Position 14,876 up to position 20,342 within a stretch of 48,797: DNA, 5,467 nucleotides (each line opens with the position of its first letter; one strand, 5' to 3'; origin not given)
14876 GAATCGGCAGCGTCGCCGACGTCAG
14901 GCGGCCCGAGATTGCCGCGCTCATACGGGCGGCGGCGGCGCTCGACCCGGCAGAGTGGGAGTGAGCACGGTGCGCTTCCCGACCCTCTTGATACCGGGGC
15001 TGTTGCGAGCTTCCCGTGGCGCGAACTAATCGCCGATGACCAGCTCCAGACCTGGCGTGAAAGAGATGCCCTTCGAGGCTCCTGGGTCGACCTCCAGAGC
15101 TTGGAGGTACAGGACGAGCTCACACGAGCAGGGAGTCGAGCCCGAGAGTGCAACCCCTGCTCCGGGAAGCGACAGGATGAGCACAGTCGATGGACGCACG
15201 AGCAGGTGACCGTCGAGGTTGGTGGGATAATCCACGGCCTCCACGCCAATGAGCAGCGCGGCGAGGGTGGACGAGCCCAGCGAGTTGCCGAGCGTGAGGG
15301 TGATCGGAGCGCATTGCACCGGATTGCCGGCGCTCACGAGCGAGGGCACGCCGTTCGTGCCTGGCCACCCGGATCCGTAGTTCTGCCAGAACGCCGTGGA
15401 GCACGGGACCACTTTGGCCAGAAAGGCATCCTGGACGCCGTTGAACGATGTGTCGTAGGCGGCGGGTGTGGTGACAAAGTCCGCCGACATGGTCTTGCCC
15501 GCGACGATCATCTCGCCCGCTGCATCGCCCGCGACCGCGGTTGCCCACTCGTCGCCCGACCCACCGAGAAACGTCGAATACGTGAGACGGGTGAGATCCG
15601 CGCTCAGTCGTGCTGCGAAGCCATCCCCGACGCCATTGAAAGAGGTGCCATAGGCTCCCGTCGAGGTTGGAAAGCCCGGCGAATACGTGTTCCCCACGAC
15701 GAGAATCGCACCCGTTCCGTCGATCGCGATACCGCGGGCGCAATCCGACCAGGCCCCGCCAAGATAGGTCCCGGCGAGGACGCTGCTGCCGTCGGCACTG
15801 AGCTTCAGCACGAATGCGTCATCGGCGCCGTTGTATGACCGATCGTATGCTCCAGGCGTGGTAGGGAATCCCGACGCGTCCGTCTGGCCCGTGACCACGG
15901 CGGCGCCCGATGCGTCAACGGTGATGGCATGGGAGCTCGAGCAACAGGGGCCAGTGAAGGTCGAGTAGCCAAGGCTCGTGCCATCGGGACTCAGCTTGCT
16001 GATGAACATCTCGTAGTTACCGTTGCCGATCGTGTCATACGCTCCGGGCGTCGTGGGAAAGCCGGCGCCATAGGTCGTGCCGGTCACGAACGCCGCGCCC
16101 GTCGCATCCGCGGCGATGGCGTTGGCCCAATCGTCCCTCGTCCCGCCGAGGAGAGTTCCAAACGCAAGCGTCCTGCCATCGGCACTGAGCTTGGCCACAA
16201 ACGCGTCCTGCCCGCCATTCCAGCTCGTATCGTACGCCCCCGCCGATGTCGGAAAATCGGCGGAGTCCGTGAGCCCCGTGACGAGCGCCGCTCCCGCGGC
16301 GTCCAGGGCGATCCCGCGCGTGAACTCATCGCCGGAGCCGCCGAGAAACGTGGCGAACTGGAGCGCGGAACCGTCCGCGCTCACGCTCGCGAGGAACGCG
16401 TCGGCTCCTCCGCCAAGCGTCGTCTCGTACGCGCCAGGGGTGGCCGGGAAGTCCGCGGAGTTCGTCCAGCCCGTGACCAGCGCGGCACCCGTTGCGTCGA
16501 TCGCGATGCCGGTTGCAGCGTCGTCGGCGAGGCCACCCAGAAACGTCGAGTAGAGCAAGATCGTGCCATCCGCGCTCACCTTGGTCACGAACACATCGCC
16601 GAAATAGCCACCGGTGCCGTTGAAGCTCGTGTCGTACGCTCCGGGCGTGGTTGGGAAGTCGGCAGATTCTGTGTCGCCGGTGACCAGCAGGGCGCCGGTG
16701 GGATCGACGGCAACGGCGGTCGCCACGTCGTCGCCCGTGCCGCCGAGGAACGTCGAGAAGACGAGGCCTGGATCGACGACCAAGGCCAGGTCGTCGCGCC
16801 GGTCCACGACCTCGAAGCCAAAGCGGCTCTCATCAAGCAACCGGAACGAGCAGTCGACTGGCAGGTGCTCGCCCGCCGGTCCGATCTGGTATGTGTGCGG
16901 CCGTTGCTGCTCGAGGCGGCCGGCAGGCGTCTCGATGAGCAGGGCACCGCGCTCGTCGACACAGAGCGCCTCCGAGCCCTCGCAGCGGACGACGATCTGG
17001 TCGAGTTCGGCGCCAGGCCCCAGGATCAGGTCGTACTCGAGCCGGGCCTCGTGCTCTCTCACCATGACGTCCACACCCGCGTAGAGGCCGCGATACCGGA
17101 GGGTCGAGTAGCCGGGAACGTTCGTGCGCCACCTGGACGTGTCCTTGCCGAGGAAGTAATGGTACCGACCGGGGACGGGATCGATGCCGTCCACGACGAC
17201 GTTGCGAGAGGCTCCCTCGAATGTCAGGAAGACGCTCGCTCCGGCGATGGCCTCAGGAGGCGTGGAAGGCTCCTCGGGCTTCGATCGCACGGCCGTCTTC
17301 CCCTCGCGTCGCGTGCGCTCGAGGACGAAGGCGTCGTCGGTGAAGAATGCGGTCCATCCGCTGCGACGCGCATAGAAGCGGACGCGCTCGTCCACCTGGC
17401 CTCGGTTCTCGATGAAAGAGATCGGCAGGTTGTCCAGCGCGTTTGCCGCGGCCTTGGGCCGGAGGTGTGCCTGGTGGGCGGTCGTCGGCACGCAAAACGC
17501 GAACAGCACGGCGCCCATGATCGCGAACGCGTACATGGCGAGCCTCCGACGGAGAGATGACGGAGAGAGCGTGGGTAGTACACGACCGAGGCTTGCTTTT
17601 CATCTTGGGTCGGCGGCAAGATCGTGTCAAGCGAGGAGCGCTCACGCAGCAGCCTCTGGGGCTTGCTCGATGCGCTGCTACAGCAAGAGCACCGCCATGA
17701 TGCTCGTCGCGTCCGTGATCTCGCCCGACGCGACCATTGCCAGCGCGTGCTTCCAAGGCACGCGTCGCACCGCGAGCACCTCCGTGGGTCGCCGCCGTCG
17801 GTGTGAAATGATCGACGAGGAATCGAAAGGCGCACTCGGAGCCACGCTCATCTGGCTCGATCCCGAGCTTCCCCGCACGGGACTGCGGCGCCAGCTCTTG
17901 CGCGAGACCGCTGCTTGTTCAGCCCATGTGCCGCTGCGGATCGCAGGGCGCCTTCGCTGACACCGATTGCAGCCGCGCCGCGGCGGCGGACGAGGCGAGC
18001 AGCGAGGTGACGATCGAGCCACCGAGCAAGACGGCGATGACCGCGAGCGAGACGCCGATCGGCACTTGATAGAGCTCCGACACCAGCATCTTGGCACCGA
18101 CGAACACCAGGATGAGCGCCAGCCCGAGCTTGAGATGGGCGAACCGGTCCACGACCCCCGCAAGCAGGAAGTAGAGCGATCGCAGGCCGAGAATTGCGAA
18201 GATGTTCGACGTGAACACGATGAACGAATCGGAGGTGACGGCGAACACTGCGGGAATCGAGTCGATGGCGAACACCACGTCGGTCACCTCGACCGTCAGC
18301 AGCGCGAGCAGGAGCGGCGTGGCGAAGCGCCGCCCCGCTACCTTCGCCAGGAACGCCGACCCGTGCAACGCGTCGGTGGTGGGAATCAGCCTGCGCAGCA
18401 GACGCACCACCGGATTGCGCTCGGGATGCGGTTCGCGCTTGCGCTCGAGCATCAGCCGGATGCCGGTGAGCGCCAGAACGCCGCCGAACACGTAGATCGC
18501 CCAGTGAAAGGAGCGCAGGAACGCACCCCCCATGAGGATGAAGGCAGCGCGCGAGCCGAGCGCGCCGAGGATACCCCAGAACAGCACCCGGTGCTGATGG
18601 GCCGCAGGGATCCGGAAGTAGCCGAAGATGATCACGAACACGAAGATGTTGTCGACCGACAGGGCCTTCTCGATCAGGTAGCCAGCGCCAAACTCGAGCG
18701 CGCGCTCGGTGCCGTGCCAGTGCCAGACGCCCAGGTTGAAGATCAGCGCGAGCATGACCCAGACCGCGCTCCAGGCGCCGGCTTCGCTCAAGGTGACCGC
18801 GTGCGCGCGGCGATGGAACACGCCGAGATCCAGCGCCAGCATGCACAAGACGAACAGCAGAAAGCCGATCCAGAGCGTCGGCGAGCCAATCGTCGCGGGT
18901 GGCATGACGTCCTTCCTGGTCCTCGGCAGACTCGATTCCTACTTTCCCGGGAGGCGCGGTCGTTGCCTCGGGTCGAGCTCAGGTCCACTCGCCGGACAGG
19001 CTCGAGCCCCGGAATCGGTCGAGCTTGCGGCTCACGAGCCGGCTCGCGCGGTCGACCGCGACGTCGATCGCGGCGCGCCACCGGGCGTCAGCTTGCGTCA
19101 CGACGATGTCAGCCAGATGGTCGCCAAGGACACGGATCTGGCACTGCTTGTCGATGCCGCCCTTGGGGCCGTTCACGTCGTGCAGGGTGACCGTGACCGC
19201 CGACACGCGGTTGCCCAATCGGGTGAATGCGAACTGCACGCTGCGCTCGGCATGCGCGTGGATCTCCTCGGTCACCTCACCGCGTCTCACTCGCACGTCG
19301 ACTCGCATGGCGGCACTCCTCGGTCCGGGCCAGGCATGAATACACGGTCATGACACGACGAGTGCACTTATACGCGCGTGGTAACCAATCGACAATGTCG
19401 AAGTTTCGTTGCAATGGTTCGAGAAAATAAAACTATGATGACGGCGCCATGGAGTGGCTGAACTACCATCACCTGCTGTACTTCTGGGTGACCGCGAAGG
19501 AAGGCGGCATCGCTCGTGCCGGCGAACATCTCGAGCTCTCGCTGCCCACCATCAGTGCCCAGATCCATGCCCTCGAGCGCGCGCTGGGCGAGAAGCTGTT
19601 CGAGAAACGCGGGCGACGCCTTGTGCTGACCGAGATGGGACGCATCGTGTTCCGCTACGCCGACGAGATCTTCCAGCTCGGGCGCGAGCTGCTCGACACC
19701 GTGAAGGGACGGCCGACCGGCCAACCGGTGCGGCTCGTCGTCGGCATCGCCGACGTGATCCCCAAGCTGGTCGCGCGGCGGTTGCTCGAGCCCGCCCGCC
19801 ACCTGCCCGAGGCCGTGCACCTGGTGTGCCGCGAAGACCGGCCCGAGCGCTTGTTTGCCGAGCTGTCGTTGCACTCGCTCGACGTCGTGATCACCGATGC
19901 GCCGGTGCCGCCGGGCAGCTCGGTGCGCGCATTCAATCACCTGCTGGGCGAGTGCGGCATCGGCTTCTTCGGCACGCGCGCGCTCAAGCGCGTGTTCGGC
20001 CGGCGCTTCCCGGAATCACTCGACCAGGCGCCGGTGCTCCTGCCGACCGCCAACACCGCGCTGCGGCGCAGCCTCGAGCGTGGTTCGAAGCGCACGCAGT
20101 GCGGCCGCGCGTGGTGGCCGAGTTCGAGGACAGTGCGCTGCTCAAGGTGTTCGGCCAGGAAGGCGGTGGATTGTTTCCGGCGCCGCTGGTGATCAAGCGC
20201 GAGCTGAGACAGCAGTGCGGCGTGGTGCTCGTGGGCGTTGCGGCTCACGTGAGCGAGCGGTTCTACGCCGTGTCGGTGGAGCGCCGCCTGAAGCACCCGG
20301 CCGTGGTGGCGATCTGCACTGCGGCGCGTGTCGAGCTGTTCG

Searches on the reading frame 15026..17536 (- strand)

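Call 47: search_protein_families(library=pfam, proteins=[window:15026-17536:-], max_evalue=0.001)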
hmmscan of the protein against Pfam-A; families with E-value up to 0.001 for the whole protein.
window:15026-17536:- (836 aa): 2 families
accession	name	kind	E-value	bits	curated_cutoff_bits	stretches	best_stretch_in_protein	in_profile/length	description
PF25778.1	DUF7948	-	3.5e-53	181.3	27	1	41-256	1-213/214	Domain of unknown function (DUF7948)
PF06739.17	SBBP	-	9.9e-22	77.1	20.5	2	461-494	4-38/38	Beta-propeller repeat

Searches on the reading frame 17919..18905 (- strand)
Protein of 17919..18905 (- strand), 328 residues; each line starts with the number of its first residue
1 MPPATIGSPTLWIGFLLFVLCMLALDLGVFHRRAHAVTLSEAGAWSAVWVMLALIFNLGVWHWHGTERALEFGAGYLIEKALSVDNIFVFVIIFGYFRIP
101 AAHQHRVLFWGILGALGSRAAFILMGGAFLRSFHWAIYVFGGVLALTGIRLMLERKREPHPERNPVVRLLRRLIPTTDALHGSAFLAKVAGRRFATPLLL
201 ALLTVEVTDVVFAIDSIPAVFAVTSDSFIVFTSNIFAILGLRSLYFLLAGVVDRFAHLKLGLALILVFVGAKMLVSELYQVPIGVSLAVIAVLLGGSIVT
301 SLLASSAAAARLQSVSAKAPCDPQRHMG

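Call 47: search_protein_families(library=pfam, proteins=[window:17919-18905:-], max_evalue=0.001)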
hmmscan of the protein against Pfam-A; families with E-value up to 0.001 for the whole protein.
window:17919-18905:- (328 aa): 1 family
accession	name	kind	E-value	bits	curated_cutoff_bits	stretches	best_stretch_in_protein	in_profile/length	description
PF03741.22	TerC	-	3.3e-49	167.5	27.8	1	74-276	2-177/178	Integral membrane protein TerC family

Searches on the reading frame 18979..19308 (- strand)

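Call 82: search_protein_families(library=pfam, proteins=[window:18979-19308:-], max_evalue=0.01)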
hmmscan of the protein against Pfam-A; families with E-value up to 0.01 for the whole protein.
window:18979-19308:- (109 aa): 1 family
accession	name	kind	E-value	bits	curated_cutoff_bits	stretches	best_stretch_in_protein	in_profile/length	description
PF02482.25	Ribosomal_S30AE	-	1.1e-06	29.7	23.7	1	4-98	2-86/88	Sigma 54 modulation protein / S30EA ribosomal protein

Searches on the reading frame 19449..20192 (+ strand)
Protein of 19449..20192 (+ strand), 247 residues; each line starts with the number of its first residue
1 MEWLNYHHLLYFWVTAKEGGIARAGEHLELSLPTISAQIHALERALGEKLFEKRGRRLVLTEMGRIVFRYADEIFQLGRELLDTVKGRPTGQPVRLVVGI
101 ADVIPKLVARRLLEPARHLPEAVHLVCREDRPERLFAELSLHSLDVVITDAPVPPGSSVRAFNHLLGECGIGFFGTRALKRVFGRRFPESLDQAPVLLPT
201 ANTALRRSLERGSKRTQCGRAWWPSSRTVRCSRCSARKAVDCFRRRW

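Call 47: search_protein_families(library=pfam, proteins=[window:19449-20192:+], max_evalue=0.001)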
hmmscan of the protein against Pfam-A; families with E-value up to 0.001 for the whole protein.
window:19449-20192:+ (247 aa): 1 family
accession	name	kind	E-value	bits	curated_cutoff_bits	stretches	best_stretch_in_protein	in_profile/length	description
PF00126.33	HTH_1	-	1.2e-16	60.8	26.6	1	7-65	2-60/60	Bacterial regulatory helix-turn-helix protein, lysR family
